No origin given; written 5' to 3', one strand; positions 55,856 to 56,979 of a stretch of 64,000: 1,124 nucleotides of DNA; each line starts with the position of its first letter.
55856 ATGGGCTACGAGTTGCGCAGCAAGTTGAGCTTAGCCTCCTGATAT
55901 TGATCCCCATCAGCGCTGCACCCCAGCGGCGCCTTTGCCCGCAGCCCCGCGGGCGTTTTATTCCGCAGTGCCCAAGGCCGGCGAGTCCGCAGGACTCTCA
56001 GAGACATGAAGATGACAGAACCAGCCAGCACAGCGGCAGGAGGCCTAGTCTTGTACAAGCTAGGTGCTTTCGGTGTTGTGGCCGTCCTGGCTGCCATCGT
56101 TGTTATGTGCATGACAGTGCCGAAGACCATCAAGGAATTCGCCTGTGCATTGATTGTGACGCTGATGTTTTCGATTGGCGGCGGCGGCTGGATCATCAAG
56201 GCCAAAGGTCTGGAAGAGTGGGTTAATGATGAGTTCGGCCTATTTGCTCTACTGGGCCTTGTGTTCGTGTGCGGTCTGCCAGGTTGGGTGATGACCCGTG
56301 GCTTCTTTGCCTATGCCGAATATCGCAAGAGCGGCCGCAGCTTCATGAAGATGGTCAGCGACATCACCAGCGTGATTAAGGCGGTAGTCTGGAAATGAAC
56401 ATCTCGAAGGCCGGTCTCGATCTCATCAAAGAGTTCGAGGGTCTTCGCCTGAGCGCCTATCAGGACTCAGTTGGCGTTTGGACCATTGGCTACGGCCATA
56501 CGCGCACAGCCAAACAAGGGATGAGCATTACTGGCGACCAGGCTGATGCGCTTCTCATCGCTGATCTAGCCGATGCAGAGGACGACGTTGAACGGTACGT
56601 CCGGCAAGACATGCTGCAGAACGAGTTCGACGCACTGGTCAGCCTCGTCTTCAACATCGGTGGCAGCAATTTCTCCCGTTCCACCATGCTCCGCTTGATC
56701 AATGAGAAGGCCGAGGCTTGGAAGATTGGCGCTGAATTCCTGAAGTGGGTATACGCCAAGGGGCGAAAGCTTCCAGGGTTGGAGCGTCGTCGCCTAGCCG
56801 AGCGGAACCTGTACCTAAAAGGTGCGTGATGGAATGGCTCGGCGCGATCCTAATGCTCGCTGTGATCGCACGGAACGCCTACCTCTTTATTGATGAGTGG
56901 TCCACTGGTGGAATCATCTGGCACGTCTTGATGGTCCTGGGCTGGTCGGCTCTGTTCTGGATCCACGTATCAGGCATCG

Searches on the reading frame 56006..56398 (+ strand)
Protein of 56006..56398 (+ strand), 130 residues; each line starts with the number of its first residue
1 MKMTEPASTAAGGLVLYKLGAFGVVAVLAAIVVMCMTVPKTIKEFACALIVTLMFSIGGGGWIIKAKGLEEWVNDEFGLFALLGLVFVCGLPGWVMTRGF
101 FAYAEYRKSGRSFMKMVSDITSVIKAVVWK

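Call 82: search_protein_families(library=phrogs, proteins=[window:56006-56398:+], max_evalue=0.001)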
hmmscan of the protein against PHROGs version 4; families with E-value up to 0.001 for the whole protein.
window:56006-56398:+ (130 aa): 1 family
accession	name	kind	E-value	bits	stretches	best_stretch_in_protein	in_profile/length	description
phrog_1024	-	unknown function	2e-44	151.6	1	3-127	1-128/130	-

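Call 98: search_protein_families(library=pfam, proteins=[window:56006-56398:+], max_evalue=0.001)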
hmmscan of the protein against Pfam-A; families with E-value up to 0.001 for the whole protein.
window:56006-56398:+ (130 aa): 0 families

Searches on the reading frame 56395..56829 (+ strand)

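Call 98: search_protein_families(library=pfam, proteins=[window:56395-56829:+], max_evalue=0.001)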
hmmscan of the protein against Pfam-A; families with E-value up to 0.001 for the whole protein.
window:56395-56829:+ (144 aa): 1 family
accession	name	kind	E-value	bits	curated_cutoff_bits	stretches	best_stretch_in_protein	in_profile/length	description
PF00959.24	Phage_lysozyme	-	6.3e-44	149.8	22.3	1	12-136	1-125/125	Phage lysozyme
